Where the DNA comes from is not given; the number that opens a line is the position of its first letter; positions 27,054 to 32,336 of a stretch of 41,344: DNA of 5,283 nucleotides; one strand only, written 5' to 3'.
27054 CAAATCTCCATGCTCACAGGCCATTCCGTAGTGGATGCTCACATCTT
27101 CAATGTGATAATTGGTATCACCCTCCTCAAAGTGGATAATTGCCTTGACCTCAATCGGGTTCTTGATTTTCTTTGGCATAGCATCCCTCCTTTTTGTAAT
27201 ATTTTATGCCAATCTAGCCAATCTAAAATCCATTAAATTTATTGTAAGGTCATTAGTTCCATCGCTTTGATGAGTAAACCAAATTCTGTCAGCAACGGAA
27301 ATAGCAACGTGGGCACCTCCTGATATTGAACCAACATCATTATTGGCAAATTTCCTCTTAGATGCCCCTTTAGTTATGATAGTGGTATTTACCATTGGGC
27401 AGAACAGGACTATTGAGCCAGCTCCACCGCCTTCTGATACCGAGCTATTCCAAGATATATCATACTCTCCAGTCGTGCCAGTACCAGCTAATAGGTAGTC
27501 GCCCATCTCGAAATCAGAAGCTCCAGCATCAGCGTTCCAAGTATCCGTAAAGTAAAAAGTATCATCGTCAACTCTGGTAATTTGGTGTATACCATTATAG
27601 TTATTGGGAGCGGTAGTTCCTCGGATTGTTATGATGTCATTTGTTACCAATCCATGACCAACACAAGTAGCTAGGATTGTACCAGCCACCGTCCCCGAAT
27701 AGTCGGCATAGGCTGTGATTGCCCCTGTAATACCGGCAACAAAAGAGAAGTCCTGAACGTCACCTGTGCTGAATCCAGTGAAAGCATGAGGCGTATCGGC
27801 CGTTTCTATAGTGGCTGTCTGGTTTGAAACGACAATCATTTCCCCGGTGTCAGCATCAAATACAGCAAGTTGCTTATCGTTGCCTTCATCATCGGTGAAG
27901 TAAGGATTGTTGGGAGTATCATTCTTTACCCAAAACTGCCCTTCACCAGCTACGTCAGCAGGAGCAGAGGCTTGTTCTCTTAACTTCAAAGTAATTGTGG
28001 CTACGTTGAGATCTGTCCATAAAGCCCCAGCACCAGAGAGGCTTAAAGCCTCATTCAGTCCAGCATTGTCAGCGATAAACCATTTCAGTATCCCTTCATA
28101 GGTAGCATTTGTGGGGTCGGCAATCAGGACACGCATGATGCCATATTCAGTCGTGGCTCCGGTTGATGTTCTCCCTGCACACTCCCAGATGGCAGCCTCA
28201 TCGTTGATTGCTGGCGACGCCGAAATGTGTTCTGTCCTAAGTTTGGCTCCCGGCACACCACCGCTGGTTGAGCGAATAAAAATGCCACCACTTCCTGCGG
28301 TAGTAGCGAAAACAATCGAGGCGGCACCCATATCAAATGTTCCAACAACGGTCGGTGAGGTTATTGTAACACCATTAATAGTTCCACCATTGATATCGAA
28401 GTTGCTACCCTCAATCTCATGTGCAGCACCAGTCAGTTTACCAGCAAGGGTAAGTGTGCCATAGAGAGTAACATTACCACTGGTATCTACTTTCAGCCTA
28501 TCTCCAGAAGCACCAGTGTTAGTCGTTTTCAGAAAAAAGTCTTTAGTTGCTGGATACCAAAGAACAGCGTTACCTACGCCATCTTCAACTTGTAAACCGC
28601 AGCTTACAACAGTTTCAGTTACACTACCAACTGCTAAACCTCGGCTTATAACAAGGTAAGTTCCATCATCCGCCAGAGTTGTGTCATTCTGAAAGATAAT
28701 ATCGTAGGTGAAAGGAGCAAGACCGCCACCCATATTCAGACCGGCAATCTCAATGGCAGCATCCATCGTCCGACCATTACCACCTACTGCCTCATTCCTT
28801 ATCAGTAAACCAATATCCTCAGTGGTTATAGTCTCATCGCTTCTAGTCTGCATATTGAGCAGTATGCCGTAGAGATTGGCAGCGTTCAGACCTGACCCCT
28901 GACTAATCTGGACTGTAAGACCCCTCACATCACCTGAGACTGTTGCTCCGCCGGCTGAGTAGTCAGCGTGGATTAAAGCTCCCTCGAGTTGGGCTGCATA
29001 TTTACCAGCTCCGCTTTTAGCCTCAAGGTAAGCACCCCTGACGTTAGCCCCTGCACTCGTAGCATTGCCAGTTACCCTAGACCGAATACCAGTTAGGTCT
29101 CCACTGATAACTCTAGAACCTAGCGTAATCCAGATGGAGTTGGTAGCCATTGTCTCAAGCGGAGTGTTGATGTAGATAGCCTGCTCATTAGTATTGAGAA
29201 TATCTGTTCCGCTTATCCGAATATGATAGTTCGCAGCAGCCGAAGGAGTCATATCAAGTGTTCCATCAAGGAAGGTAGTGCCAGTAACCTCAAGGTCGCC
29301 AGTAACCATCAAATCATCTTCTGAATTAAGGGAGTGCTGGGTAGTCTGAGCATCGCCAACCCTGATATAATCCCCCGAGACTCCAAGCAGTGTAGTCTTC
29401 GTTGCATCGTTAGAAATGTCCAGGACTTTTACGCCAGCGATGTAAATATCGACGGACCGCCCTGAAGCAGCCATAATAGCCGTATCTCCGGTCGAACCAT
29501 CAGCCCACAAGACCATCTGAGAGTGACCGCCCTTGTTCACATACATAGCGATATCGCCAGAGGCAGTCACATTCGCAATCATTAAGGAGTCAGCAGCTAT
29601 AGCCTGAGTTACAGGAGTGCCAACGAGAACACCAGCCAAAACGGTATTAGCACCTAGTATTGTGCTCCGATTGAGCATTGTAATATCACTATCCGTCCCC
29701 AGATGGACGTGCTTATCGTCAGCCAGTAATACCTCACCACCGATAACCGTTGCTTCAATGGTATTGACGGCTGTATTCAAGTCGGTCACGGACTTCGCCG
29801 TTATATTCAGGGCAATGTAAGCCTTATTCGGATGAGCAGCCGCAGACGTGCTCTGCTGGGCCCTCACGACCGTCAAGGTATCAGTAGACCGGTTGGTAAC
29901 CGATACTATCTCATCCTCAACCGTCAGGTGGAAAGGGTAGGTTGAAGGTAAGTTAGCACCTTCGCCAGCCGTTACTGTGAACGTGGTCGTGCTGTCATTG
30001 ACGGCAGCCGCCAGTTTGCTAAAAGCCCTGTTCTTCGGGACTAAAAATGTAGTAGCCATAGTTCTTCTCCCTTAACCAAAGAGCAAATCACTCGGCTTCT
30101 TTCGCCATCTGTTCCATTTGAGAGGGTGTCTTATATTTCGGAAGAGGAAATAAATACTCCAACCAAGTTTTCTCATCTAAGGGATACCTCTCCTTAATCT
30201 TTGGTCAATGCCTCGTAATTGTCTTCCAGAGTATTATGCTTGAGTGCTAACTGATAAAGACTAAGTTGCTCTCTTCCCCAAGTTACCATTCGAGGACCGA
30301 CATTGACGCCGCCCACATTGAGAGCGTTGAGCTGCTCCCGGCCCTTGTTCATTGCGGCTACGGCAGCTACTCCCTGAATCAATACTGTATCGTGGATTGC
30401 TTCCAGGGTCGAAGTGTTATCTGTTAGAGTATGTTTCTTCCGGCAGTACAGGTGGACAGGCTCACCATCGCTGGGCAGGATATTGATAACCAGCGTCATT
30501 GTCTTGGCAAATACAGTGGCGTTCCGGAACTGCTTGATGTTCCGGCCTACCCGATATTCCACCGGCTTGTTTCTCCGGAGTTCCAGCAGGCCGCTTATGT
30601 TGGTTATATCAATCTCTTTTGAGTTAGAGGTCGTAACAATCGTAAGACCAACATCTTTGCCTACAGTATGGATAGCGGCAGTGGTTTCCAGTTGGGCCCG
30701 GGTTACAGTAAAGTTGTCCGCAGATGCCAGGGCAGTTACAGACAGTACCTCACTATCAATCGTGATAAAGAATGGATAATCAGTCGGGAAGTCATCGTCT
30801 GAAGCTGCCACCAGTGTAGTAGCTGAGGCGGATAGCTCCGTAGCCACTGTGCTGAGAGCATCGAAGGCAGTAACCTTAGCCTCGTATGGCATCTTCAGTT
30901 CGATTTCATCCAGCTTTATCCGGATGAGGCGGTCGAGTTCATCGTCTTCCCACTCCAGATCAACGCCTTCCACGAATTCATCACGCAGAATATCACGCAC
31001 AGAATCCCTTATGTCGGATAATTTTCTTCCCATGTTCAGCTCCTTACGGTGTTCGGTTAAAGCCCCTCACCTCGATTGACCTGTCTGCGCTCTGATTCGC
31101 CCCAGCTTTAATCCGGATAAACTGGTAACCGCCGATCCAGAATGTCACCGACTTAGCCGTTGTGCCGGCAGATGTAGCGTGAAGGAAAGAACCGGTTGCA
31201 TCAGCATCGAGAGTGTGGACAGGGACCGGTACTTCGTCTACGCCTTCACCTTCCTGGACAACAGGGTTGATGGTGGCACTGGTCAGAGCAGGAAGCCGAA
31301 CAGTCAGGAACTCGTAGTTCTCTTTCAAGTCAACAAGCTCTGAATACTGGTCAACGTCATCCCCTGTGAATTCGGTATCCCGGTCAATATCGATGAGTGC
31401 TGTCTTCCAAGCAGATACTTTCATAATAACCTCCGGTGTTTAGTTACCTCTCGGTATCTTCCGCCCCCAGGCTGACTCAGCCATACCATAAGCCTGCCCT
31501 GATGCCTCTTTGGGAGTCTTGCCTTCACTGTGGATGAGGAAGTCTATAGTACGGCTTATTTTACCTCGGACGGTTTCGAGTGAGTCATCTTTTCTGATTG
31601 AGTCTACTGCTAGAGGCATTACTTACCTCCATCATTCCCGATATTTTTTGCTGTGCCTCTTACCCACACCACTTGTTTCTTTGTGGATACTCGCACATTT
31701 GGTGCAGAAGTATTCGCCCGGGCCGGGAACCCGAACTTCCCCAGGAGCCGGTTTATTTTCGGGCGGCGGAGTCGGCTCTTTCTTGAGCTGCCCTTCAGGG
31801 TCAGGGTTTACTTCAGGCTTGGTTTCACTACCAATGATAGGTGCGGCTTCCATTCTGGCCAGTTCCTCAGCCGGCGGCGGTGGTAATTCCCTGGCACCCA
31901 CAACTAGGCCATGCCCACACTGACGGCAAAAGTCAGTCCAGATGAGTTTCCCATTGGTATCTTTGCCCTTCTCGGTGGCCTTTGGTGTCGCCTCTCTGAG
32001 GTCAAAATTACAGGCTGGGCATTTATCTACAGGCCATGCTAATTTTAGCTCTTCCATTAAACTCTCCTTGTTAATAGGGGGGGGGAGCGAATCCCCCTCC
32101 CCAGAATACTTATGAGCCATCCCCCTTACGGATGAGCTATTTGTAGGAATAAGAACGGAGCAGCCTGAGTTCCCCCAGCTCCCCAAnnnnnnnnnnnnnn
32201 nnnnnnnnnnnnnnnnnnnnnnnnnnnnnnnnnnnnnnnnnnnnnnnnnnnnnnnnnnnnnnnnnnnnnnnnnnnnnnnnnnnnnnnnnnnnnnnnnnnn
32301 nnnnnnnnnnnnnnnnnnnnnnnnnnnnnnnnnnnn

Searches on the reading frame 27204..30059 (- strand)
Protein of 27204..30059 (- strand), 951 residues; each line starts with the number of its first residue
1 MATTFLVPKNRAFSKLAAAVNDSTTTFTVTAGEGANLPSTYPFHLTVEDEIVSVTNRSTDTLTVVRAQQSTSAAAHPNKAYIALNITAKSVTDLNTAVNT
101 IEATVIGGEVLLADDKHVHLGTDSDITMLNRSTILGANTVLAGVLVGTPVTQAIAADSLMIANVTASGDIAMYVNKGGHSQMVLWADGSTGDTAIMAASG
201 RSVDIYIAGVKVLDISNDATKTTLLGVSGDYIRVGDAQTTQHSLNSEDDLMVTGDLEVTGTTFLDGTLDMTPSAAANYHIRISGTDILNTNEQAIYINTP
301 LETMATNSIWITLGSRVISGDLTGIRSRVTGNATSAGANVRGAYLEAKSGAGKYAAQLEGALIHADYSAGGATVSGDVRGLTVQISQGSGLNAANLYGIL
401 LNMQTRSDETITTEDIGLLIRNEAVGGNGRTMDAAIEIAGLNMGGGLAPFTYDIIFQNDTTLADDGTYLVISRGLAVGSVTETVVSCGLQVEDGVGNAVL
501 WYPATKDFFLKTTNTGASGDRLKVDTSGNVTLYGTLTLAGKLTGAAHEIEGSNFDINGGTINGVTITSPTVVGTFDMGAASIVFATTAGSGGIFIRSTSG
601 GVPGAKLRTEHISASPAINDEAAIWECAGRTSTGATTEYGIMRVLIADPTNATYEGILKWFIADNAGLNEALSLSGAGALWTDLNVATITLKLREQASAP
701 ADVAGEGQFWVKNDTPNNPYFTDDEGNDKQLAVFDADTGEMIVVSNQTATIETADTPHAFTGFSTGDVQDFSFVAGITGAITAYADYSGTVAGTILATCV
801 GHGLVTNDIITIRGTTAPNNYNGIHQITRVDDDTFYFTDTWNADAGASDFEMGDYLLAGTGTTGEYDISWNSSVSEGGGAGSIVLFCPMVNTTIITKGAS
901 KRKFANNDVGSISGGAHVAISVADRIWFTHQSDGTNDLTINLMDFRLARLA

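Call 7: search_protein_families(library=pfam, max_evalue=0.1, proteins=[window:27204-30059:-])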
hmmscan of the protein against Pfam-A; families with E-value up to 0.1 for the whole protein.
window:27204-30059:- (951 aa): 0 families

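Call 8: search_protein_families(library=phrogs, max_evalue=0.01, proteins=[window:27204-30059:-])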
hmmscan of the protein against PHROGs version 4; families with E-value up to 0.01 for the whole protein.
window:27204-30059:- (951 aa): 1 family
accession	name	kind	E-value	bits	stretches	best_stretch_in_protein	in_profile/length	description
phrog_8469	-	tail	8.2e-11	42.8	1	10-104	7-110/303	tail fiber protein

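Call 86: search_dna_similar(query=window:27204-30059:-, collection=phages, mode=protein, max_evalue=0.001, max_rows=25)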
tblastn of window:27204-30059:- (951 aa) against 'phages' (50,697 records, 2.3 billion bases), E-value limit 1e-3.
Records with a match: 8; places in all: 8; records where one place covers at least 80% of the query: 0.
Best place of each record, by identity: <60% 8.
By first word of the organism name: Burkholderia 5; Sinorhizobium 2; Caudoviricetes 1.
By host as written in the record: Burkholderia cepacia LMG 18821 2; Burkholderia cenocepacia 2; - 1; Sinorhizobium meliloti 2011 1; Sinorhizobium meliloti 1; Burkholderia contaminans 1.
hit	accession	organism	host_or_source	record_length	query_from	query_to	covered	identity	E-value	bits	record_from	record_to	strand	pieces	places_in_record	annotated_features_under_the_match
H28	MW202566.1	Caudoviricetes sp.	Manatee Spring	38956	1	99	10%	37.8%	3e-4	51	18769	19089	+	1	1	tail fiber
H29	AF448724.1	Sinorhizobium phage PBC5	Sinorhizobium meliloti 2011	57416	1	100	11%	34.3%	3e-4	51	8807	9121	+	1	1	unknown | orf14: unknown | orf13: unknown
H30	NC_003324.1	Sinorhizobium phage PBC5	Sinorhizobium meliloti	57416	1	100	11%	34.3%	3e-4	51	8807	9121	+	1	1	tail fiber protein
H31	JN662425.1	Burkholderia phage DC1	Burkholderia cepacia LMG 18821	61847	10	88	8%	40.2%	6e-5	53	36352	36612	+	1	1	tail fiber protein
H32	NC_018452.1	Burkholderia phage DC1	Burkholderia cepacia LMG 18821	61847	10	88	8%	40.2%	6e-5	53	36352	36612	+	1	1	tail fiber protein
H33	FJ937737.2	Burkholderia phage BcepIL02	Burkholderia cenocepacia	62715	10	94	9%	36.6%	2e-4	52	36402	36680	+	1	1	putative tail fiber protein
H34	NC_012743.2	Burkholderia phage BcepIL02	Burkholderia cenocepacia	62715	10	94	9%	36.6%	2e-4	52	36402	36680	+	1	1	tail fiber protein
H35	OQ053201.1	Burkholderia phage CSP3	Burkholderia contaminans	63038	10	94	9%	35.5%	4e-4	50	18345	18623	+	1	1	tail fiber protein 2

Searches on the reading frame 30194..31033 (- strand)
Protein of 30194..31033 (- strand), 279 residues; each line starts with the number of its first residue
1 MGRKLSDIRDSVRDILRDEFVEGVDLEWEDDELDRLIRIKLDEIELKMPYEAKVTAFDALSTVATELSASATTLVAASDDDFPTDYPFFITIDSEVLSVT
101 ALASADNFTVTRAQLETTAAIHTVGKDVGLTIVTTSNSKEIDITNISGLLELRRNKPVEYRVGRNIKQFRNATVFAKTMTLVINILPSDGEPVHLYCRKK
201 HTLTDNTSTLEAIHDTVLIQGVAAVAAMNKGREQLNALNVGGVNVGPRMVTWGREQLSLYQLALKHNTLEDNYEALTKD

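Call 7: search_protein_families(library=pfam, max_evalue=0.1, proteins=[window:30194-31033:-])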
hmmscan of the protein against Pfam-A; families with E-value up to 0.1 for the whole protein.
window:30194-31033:- (279 aa): 1 family
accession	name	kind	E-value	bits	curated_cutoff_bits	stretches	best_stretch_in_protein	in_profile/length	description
PF19128.5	DUF5811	-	0.061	14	25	0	3-29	11-37/103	Family of unknown function (DUF5811)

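Call 8: search_protein_families(library=phrogs, max_evalue=0.01, proteins=[window:30194-31033:-])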
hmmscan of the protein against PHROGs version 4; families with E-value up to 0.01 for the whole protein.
window:30194-31033:- (279 aa): 1 family
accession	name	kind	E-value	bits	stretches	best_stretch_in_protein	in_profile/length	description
phrog_11439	-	tail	0.0013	18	1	47-141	195-286/775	tail fiber protein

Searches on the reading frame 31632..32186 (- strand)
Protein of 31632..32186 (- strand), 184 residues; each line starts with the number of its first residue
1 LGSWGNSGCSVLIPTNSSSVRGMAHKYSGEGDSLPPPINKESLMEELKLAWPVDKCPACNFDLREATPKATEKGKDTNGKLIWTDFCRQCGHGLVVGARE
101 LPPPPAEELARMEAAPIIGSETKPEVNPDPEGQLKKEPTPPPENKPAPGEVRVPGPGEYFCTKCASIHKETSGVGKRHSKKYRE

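Call 7: search_protein_families(library=pfam, max_evalue=0.1, proteins=[window:31632-32186:-])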
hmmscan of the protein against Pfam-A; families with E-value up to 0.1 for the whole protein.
window:31632-32186:- (184 aa): 3 families
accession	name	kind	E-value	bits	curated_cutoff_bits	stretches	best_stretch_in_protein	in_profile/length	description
PF04828.22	GFA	-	0.0062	17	24.3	1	60-99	48-86/115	Glutathione-dependent formaldehyde-activating enzyme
PF18547.6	HalOD2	-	0.017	15.4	27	1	54-94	3-41/52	Halobacterial output domain 2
PF14803.11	Zn_ribbon_Nudix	-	0.024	15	25.6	0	86-95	2-11/34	Nudix N-terminal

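Call 8: search_protein_families(library=phrogs, max_evalue=0.01, proteins=[window:31632-32186:-])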
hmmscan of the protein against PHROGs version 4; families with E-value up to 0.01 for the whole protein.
window:31632-32186:- (184 aa): 0 families
